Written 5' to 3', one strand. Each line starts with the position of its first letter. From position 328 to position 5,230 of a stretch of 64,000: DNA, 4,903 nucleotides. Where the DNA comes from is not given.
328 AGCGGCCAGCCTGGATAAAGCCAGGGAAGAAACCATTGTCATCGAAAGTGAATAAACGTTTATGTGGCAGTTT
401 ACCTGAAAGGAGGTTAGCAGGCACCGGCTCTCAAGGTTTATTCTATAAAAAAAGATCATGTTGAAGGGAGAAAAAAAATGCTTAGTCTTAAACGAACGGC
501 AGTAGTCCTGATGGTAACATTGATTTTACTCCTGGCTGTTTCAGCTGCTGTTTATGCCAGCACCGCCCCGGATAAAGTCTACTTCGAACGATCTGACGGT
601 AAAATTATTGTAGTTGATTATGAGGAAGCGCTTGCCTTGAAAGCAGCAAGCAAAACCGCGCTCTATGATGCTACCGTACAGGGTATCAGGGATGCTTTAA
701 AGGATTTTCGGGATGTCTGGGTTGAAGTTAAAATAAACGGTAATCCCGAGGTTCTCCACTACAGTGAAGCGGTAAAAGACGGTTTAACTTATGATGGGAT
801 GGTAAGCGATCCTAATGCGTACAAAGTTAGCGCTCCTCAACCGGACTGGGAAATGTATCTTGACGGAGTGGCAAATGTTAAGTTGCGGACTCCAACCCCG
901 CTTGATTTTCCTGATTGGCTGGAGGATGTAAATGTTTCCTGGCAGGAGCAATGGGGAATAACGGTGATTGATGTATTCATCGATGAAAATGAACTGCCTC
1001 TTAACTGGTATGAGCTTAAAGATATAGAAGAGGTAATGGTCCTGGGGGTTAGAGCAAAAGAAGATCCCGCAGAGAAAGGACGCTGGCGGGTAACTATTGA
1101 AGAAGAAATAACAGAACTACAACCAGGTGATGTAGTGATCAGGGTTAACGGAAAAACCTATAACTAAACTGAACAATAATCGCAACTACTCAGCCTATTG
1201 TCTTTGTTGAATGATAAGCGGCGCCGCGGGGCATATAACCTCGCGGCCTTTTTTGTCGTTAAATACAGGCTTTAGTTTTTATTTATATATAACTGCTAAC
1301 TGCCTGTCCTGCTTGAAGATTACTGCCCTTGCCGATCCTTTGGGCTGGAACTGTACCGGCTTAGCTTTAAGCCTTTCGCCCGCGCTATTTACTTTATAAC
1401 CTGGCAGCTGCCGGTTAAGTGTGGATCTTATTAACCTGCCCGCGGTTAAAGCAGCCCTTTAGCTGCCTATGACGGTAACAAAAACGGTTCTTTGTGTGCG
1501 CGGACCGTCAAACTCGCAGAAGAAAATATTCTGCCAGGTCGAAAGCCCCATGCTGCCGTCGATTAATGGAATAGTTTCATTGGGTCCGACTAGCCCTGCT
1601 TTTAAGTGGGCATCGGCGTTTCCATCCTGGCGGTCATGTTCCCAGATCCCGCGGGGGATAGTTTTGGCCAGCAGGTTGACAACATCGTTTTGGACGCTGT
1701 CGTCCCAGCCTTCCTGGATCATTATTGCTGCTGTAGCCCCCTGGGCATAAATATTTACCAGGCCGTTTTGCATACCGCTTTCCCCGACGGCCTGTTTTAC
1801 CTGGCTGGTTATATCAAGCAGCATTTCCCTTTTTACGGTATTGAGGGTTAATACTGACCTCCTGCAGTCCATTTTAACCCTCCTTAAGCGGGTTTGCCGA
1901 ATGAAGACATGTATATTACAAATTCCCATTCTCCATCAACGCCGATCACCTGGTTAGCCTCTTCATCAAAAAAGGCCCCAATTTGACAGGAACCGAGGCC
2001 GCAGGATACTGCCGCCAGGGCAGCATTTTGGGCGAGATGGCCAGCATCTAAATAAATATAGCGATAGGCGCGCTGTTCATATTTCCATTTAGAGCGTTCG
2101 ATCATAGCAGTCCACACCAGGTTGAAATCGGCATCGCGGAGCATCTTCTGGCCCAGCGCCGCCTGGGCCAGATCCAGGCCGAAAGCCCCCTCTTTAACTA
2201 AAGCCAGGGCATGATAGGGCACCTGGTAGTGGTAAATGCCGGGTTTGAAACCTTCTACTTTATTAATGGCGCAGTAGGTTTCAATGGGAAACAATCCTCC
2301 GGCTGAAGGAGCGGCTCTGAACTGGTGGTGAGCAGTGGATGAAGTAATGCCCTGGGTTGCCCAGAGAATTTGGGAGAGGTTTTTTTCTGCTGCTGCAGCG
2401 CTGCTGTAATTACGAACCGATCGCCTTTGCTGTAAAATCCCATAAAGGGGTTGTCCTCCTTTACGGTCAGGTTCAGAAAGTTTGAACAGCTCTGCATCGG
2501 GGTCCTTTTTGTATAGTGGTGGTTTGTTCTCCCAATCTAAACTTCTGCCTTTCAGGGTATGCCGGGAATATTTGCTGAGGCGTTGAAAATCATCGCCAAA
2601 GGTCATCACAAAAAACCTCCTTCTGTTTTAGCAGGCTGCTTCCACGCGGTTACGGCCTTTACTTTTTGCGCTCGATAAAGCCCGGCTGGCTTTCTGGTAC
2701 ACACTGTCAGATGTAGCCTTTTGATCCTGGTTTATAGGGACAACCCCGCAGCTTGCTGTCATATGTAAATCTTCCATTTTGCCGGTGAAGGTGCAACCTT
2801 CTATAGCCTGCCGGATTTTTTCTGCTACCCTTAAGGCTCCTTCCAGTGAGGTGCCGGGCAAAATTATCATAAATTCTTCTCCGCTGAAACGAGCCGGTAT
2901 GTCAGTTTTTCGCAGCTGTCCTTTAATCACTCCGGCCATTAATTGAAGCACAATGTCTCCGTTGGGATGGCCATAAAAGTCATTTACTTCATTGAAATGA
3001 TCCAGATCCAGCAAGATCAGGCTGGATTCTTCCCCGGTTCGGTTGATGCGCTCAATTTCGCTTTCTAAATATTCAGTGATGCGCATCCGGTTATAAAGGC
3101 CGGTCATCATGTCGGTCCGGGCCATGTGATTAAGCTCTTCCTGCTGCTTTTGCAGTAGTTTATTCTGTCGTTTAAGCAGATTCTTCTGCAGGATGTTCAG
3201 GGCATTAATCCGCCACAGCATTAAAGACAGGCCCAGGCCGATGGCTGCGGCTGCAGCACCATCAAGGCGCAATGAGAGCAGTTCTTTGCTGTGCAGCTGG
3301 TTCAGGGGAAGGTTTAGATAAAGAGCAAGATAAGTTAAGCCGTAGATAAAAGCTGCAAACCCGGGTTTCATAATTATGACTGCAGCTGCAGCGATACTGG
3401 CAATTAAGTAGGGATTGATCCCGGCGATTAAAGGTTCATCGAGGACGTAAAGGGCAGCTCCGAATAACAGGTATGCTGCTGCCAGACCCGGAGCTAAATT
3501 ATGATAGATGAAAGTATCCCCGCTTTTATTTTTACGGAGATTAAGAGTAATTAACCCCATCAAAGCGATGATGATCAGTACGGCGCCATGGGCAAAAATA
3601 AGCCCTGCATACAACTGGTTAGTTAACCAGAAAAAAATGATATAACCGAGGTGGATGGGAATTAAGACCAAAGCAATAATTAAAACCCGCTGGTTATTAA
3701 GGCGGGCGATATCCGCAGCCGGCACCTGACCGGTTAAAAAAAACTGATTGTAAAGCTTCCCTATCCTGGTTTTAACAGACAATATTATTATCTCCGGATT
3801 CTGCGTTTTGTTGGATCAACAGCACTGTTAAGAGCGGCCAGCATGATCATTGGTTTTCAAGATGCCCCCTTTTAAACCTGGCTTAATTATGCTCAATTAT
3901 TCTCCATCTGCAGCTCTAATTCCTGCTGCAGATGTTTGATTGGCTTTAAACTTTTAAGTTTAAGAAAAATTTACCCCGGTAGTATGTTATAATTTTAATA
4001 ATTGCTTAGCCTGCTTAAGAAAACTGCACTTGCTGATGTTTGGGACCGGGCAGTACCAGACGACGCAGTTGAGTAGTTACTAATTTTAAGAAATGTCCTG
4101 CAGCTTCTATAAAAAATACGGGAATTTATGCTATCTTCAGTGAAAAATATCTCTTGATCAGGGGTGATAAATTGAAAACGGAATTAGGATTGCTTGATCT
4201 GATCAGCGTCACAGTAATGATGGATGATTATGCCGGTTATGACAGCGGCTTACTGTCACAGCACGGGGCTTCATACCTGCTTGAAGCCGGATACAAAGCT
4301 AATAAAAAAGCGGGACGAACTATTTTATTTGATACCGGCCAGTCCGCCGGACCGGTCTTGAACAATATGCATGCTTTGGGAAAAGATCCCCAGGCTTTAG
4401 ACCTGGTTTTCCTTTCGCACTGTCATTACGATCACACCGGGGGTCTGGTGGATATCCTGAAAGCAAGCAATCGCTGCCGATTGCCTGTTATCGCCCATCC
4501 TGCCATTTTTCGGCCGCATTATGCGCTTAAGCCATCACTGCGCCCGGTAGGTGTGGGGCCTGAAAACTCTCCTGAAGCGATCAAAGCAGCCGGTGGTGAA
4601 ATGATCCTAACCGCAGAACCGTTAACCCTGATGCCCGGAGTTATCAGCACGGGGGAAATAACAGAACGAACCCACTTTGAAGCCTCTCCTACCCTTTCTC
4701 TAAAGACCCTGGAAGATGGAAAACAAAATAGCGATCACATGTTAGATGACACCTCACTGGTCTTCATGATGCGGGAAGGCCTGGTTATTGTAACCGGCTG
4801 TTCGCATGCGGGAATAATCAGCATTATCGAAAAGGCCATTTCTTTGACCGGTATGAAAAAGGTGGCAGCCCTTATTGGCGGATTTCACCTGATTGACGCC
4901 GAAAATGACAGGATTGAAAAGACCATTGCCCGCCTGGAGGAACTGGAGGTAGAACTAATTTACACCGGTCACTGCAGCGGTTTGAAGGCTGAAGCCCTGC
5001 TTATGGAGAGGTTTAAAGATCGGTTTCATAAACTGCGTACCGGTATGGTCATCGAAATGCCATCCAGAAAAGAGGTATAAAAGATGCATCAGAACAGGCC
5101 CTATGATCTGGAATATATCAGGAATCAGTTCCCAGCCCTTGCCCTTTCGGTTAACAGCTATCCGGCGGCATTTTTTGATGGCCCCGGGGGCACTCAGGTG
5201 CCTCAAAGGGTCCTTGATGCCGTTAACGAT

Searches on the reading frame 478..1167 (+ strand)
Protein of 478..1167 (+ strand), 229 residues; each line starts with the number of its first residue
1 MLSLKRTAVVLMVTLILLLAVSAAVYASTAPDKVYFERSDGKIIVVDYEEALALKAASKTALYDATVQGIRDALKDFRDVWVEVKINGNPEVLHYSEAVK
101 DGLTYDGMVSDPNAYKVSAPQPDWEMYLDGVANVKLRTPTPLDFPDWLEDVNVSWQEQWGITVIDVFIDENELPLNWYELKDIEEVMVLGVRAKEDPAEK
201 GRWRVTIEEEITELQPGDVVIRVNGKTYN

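Call 17: search_protein_families(library=ncbifam, max_evalue=0.00001, proteins=[window:478-1167:+])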
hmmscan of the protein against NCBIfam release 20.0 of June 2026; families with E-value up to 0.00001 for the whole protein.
window:478-1167:+ (229 aa): 0 families

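Call 20: search_protein_families(library=pfam, max_evalue=1e-8, proteins=[window:478-1167:+])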
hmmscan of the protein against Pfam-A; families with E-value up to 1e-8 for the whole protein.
window:478-1167:+ (229 aa): 0 families

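Call 33: find_encoding_contigs(protein=window:478-1167:+, flank=10000, max_places=6)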
Protein window:478-1167:+ (229 aa): no gene with exactly this product is on record in the collection.

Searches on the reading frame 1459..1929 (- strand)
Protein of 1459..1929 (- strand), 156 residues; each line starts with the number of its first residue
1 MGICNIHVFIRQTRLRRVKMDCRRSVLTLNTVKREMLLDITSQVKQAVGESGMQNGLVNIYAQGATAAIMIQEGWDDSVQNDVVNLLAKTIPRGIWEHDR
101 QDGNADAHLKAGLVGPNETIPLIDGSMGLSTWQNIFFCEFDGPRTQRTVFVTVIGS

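Call 17: search_protein_families(library=ncbifam, max_evalue=0.00001, proteins=[window:1459-1929:-])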
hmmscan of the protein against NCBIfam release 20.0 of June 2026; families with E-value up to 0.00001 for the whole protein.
window:1459-1929:- (156 aa): 1 family
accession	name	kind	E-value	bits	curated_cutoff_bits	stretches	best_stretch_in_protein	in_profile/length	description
TIGR00149.1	TIGR00149_YjbQ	hypoth_equivalog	1.2e-39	135.1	67.75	1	27-155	3-131/132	secondary thiamine-phosphate synthase enzyme YjbQ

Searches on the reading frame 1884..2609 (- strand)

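Call 17: search_protein_families(library=ncbifam, max_evalue=0.00001, proteins=[window:1884-2609:-])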
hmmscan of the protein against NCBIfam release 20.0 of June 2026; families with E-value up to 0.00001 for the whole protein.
window:1884-2609:- (241 aa): 3 families
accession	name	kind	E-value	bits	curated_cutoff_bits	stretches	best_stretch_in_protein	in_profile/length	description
TIGR03605.1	antibiot_sagB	domain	4.7e-42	143.4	78.4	1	77-239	4-173/173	SagB family peptide dehydrogenase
TIGR04511.1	SagB_rel_DH_2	exception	7.2e-32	110.9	240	1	53-239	172-368/380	putative peptide maturation dehydrogenase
NF008033.1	PRK10765.1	equivalog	3.6e-06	26.6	223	0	187-216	106-135/240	oxygen-insensitive NADPH nitroreductase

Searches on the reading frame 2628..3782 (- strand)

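Call 17: search_protein_families(library=ncbifam, max_evalue=0.00001, proteins=[window:2628-3782:-])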
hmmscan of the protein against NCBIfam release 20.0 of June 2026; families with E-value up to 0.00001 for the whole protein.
window:2628-3782:- (384 aa): 22 families
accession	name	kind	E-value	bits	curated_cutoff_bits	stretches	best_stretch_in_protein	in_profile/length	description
TIGR00254.1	GGDEF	domain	3.3e-48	163.6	37.4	1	217-382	1-166/168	diguanylate cyclase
NF038266.1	diguan_SiaD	equivalog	6.1e-45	153.6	290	1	207-380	80-252/252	biofilm regulation diguanylate cyclase SiaD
NF007135.0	PRK09581.1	equivalog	2.7e-43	148.5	474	1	204-382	275-454/457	PleD family two-component system response regulator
NF007380.0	PRK09894.1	equivalog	3.6e-40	138.2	256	1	197-380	105-284/296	diguanylate cyclase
NF041606.1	dguan_cyc_DgcA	equivalog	2.4e-38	132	370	1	216-381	173-337/340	diguanylate cyclase DgcA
NF047654.1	DiguCycDgcRLepto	equivalog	9.5e-38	129.8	500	1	211-380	123-293/295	diguanylate cyclase DgcR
NF011955.1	PRK15426.1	equivalog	7.8e-33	113.4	408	1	180-381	357-559/564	cellulose biosynthesis regulator diguanylate cyclase DgcQ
NF007423.1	PRK09966.1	equivalog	4.2e-32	111.5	325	1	194-369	213-386/390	diguanylate cyclase DgcN/YfiN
NF007298.0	PRK09776.1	equivalog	2.4e-31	108.5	1135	1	212-381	675-843/1111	diguanylate cyclase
NF051473.1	DigCycDgcsShew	equivalog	8e-31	107.5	400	1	194-380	110-288/291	diguanylate cyclase DgcS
NF050064.1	BlResRespRegCbrR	equivalog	1.3e-27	96.8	600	1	199-382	229-413/415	bile resistance response regulator CbrR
NF007599.0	PRK10245.1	equivalog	1.8e-27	95.8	402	1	194-383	183-370/371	diguanylate cyclase AdrA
NF047872.1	GGDEF_GdpS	equivalog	5.2e-27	95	400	1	208-380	178-347/355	GGDEF domain-containing protein GdpS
NF040885.1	diguan_DgcJ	equivalog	1.8e-26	93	500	1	190-377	310-490/493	diguanylate cyclase DgcJ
NF045675.1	PhdiestaseDibA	equivalog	1.7e-25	89.4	980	1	210-378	192-359/623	phosphodiesterase DibA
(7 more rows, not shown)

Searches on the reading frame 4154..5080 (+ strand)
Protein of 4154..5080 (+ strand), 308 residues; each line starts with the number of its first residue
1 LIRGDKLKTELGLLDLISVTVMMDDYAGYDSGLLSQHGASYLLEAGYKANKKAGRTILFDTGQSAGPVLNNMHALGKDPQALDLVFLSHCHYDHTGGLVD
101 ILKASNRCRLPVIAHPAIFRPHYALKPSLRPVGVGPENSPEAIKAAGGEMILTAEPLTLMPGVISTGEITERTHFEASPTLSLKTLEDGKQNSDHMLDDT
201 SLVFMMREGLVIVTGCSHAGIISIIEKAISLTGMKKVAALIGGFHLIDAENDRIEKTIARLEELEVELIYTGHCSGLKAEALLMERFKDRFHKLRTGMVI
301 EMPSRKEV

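Call 17: search_protein_families(library=ncbifam, max_evalue=0.00001, proteins=[window:4154-5080:+])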
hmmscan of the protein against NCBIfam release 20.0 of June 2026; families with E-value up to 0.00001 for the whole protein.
window:4154-5080:+ (308 aa): 4 families
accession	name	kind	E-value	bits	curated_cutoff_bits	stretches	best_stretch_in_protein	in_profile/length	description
NF041257.1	GntH_guanitoxin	equivalog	7e-07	28.4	333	1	35-103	28-89/374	guanitoxin biosynthesis MBL fold metallo-hydrolase GntH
NF033105.1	bla_subclass_B3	equivalog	2.3e-06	27.1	240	0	57-105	35-85/257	subclass B3 metallo-beta-lactamase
NF033106.1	blaL1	exception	2.4e-06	26.7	560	1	56-107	70-122/290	L1 family subclass B3 metallo-beta-lactamase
NF040644.1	blaPAM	exception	8.9e-06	25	615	0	56-105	68-119/287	PAM family subclass B3 metallo-beta-lactamase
